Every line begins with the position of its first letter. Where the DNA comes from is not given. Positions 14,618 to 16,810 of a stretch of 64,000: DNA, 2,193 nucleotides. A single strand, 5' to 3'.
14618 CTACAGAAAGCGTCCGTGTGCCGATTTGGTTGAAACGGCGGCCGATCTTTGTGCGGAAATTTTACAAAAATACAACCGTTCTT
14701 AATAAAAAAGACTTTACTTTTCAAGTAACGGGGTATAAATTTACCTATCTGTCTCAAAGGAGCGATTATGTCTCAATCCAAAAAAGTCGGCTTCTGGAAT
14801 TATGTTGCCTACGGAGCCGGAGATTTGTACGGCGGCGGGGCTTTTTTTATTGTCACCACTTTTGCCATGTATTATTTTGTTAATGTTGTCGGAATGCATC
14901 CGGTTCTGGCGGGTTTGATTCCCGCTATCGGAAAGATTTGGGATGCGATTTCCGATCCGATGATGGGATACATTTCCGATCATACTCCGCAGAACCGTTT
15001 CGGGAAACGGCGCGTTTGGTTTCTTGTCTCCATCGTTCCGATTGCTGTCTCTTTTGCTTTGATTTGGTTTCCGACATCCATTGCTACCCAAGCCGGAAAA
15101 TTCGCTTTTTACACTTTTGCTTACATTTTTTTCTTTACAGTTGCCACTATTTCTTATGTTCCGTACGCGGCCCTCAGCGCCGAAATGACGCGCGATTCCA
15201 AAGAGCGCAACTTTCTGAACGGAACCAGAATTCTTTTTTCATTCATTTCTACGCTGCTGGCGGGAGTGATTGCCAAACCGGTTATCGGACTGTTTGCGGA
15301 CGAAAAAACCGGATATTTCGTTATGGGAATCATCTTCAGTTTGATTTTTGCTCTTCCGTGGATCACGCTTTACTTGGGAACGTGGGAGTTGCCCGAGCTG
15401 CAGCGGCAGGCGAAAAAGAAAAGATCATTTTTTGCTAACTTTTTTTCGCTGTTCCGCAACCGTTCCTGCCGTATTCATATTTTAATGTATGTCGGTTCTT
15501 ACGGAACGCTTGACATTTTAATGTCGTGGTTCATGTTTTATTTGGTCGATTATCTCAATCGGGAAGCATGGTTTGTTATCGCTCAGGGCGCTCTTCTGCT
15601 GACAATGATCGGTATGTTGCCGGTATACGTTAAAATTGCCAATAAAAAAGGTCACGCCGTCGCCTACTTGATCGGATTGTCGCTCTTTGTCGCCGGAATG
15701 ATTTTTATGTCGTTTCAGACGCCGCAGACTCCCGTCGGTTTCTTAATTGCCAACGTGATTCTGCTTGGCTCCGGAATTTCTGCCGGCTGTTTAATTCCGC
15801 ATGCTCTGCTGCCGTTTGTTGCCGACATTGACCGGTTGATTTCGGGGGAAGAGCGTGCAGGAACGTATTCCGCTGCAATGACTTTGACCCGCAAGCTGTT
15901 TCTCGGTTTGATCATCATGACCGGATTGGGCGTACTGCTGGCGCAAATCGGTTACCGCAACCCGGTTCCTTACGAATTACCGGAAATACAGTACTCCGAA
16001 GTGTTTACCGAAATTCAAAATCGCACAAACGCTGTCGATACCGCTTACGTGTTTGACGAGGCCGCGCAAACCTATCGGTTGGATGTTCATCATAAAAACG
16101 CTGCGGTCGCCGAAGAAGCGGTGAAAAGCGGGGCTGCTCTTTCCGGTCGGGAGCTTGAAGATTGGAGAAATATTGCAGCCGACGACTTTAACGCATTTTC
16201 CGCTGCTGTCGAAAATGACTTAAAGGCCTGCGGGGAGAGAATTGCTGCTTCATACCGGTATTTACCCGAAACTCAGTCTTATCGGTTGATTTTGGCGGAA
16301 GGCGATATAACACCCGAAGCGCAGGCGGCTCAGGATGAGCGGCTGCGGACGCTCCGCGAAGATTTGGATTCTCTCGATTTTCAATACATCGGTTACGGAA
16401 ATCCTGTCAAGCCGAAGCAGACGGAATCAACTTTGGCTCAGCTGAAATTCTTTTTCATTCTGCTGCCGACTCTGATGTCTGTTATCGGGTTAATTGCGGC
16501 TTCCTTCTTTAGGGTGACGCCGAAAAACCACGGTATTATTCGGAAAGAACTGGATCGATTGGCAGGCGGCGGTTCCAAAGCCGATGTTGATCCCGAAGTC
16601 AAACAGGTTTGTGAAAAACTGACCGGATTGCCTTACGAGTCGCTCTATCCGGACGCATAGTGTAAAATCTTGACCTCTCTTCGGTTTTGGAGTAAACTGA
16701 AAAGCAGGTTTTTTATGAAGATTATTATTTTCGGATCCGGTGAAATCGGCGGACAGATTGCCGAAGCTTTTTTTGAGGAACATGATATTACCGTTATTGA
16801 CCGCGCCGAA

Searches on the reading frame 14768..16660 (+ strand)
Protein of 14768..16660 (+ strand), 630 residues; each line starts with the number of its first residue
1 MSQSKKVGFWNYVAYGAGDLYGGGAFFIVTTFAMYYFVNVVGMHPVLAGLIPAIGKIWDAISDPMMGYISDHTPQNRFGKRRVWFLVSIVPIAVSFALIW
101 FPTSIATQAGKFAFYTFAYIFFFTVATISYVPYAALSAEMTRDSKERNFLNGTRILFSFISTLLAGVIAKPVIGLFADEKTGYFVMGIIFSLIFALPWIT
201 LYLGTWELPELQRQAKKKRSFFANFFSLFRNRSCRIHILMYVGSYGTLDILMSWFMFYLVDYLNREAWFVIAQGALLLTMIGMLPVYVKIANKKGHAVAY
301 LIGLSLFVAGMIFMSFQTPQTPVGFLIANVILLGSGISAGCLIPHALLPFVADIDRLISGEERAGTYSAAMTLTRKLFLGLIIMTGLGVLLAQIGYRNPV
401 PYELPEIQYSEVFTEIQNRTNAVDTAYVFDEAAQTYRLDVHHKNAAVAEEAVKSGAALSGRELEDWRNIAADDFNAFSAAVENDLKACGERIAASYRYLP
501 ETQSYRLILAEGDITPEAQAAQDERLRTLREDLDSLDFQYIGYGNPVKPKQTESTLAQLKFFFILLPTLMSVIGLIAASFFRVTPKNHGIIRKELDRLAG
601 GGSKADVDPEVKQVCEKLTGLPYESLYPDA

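Call 66: search_protein_families(library=ncbifam, proteins=[window:14768-16660:+], max_evalue=1e-10)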
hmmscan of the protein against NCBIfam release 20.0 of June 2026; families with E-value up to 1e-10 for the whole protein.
window:14768-16660:+ (630 aa): 5 families
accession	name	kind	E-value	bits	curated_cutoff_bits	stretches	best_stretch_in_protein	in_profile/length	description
TIGR00792.1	gph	subfamily_domain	3.8e-47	160.9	231.35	1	13-396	2-383/437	glycoside-pentoside-hexuronide (GPH):cation symporter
NF007749.0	PRK10429.1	equivalog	8.1e-29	100.7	456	1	11-338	7-341/473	melibiose:sodium transporter MelB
NF007237.0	PRK09669.1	subfamily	9e-27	93.8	610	1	10-398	9-393/461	putative symporter YagG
NF007353.0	PRK09848.1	equivalog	5.2e-22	78.2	528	1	5-339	3-337/457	glucuronide transporter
NF008526.0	PRK11462.1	equivalog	1.6e-17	63.5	836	1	11-270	10-266/460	glycoside-pentoside-hexuronide family transporter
